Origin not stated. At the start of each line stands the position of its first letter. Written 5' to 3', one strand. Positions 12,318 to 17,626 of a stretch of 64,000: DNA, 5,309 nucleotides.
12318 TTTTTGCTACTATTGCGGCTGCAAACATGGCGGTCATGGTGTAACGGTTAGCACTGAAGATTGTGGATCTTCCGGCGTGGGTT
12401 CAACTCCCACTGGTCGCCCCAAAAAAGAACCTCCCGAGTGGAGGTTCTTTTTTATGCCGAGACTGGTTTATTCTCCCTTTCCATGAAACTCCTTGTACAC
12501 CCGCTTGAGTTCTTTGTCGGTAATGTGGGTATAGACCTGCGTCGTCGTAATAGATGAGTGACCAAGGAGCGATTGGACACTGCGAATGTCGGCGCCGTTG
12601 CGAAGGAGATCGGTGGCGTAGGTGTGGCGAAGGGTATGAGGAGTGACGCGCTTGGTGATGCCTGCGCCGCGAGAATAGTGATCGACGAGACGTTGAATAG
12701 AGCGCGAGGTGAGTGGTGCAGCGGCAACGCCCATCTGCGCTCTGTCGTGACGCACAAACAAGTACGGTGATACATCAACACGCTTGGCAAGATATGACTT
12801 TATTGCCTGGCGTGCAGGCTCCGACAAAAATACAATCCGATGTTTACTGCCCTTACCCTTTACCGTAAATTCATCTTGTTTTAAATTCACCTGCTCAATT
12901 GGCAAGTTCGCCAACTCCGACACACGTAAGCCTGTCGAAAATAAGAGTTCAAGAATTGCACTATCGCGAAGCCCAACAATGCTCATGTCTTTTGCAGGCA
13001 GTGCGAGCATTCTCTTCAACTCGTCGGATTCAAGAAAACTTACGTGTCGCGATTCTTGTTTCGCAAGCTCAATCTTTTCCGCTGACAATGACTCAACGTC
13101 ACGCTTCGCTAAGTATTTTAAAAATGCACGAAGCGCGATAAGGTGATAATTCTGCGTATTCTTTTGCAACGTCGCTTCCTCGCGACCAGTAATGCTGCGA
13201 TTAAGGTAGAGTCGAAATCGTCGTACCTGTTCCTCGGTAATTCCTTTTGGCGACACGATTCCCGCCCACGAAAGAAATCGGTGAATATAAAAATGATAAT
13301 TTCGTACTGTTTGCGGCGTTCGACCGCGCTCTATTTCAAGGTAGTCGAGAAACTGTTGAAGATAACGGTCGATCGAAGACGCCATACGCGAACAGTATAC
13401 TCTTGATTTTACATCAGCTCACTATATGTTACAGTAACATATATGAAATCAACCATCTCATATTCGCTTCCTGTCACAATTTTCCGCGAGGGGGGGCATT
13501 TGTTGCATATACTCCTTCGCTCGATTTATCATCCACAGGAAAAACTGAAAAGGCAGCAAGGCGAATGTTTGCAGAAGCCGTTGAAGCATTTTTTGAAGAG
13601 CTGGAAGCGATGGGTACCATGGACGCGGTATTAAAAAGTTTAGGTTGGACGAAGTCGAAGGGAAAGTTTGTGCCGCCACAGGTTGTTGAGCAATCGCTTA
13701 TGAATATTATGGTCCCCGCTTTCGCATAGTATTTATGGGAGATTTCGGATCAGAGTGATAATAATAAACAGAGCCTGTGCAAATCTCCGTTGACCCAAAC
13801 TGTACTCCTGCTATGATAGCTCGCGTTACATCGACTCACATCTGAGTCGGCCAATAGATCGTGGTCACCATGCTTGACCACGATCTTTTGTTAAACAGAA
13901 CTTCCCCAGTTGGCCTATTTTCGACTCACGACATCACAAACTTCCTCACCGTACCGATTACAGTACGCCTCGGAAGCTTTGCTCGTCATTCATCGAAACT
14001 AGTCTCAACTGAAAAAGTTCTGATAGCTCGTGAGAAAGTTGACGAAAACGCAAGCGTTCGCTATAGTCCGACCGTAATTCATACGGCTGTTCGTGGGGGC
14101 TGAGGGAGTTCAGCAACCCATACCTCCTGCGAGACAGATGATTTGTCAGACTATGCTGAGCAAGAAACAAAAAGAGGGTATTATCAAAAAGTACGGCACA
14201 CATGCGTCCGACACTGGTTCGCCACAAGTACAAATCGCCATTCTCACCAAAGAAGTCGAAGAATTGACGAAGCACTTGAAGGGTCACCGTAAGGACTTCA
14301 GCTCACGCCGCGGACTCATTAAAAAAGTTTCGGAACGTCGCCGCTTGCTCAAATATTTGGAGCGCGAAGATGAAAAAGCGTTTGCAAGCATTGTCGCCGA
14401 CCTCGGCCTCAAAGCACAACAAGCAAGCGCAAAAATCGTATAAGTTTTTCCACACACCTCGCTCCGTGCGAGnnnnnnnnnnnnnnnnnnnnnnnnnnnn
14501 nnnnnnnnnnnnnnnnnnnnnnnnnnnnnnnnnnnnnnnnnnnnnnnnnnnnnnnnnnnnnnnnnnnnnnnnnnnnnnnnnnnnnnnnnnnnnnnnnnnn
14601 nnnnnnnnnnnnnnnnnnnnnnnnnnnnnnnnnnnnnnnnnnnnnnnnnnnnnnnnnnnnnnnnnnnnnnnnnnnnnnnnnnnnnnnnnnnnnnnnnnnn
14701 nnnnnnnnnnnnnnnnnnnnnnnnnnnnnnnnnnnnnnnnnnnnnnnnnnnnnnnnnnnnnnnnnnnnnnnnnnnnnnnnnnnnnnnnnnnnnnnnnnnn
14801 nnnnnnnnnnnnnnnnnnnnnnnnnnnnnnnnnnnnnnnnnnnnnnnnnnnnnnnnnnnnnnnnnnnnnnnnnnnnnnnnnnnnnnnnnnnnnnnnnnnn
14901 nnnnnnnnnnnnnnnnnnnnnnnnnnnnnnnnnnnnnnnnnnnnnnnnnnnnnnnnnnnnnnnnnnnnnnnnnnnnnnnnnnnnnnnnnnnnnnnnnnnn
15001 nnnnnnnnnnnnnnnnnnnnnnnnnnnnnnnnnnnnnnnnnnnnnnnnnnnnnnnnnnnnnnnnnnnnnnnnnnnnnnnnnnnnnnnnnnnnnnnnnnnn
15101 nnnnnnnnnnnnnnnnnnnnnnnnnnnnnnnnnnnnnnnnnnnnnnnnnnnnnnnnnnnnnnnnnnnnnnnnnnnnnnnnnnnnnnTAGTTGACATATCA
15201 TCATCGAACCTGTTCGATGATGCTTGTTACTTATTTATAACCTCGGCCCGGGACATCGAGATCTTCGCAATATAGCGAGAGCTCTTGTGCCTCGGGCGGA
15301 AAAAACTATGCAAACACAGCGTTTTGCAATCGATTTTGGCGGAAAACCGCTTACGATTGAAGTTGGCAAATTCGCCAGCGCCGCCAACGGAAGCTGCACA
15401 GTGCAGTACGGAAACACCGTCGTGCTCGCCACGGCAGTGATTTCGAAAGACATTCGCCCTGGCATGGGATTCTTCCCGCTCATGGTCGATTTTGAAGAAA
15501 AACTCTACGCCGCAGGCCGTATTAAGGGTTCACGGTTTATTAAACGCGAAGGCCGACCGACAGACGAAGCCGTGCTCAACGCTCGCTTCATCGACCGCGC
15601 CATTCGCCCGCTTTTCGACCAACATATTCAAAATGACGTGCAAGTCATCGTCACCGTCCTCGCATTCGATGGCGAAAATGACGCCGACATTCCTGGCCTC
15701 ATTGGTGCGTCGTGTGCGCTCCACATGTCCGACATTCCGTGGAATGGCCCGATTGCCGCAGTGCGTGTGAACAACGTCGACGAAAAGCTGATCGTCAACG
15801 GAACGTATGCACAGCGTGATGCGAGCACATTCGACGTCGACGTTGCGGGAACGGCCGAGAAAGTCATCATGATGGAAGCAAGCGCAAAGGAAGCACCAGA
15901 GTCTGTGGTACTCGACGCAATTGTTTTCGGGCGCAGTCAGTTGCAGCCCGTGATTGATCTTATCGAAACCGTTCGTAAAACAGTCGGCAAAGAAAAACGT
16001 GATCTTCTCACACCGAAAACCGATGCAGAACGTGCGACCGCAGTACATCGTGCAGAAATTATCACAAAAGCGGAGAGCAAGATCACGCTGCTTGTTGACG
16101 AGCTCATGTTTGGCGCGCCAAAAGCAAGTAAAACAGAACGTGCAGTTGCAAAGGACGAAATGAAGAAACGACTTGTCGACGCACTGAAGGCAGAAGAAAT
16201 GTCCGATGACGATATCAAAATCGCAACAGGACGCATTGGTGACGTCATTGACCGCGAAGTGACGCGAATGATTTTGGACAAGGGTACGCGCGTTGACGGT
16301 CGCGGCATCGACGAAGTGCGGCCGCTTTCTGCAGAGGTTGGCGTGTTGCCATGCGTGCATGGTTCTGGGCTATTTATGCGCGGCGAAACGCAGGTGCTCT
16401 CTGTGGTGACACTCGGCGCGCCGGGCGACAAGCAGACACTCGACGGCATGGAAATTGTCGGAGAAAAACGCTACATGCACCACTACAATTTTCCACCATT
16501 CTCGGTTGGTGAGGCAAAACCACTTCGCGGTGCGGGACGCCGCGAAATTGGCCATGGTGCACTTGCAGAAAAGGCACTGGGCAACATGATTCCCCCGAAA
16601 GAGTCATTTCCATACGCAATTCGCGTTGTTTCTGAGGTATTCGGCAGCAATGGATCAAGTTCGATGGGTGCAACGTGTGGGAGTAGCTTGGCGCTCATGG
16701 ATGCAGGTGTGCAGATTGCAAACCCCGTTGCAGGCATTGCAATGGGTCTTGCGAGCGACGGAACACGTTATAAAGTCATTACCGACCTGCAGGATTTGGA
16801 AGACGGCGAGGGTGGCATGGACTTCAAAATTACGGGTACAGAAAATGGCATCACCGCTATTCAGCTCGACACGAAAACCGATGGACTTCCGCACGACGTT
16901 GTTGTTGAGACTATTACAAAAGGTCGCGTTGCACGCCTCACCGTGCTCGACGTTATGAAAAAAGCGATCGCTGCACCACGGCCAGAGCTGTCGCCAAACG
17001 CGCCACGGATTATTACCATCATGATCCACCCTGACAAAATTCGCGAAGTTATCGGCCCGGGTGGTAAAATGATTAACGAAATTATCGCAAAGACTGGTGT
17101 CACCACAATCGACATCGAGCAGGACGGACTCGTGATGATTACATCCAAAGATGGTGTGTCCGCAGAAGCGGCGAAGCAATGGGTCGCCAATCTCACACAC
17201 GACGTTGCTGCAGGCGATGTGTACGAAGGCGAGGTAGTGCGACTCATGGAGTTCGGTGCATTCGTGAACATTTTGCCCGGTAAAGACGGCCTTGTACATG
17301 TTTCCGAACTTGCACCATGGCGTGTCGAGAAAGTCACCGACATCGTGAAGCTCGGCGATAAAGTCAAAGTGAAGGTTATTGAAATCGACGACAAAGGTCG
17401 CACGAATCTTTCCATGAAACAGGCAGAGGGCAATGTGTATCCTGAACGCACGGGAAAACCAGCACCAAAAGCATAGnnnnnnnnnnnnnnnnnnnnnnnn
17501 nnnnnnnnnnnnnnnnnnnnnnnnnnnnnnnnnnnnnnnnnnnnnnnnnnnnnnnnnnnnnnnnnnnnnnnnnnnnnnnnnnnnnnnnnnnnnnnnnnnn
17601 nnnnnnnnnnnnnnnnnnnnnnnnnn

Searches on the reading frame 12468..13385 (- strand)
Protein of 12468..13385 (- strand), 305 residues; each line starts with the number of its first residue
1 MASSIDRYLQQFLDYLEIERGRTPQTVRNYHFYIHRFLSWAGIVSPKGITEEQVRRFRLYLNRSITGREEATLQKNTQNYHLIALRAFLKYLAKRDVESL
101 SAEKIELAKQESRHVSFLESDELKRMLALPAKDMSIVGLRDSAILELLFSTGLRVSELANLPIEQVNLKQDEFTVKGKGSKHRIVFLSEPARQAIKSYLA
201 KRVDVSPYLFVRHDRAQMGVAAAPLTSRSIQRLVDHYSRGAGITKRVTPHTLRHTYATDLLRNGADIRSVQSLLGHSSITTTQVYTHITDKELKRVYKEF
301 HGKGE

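Call 40: search_protein_families(library=pfam, proteins=[window:12468-13385:-], max_evalue=0.001)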
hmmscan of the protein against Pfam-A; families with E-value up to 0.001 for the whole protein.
window:12468-13385:- (305 aa): 4 families
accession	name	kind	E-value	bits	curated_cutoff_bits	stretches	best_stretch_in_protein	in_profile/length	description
PF00589.27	Phage_integrase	-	1.3e-44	152.5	27.1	1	117-291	2-171/172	Phage integrase family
PF02899.23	Phage_int_SAM_1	-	5.2e-11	43.1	22.3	1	9-95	1-82/83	Phage integrase, N-terminal SAM-like domain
PF13495.12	Phage_int_SAM_4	-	3e-10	40.8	27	1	9-97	2-83/85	Phage integrase, N-terminal SAM-like domain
PF13102.12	Phage_int_SAM_5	-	3.9e-05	24.4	22.3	1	10-95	7-85/98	Phage integrase SAM-like domain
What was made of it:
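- On Recently acquired genomic island: The nearest integrase is at 12468-13385 (call 40).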

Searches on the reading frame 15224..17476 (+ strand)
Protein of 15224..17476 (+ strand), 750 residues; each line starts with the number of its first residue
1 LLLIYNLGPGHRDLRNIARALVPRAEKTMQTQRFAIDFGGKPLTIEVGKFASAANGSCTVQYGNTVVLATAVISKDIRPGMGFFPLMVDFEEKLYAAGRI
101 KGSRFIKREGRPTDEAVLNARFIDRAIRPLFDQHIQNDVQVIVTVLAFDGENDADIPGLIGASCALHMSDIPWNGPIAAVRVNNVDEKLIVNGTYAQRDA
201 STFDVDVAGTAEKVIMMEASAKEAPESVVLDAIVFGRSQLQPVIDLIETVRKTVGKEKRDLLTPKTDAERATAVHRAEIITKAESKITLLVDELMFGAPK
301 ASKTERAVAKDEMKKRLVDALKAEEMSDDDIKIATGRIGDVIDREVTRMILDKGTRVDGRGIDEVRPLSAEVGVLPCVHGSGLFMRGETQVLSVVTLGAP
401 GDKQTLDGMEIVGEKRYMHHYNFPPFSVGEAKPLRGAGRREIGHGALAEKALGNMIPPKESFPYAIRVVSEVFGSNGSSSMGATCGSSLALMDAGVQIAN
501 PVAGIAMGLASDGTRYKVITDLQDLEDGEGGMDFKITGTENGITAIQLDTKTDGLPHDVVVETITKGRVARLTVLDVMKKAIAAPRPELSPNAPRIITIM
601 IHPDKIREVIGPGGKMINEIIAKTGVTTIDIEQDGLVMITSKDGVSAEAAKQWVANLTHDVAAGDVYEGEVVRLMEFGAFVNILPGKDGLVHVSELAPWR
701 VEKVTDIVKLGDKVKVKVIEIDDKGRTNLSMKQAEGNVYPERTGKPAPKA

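Call 10: search_protein_families(library=pfam, proteins=[window:15224-17476:+], max_evalue=0.001)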
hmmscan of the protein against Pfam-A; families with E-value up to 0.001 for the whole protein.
window:15224-17476:+ (750 aa): 4 families
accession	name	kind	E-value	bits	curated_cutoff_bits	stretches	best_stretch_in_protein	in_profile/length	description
PF01138.27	RNase_PH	-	2e-49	167.7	25.5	2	41-172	3-130/130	3' exoribonuclease family, domain 1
PF00575.29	S1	-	3.2e-18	66.3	22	1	662-732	3-74/74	S1 RNA binding domain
PF03725.20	RNase_PH_C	-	6.8e-11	42.4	20.8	2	500-567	1-64/67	3' exoribonuclease family, domain 2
PF00013.35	KH_1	-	1.3e-08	34.9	21.5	1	597-654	2-64/66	KH domain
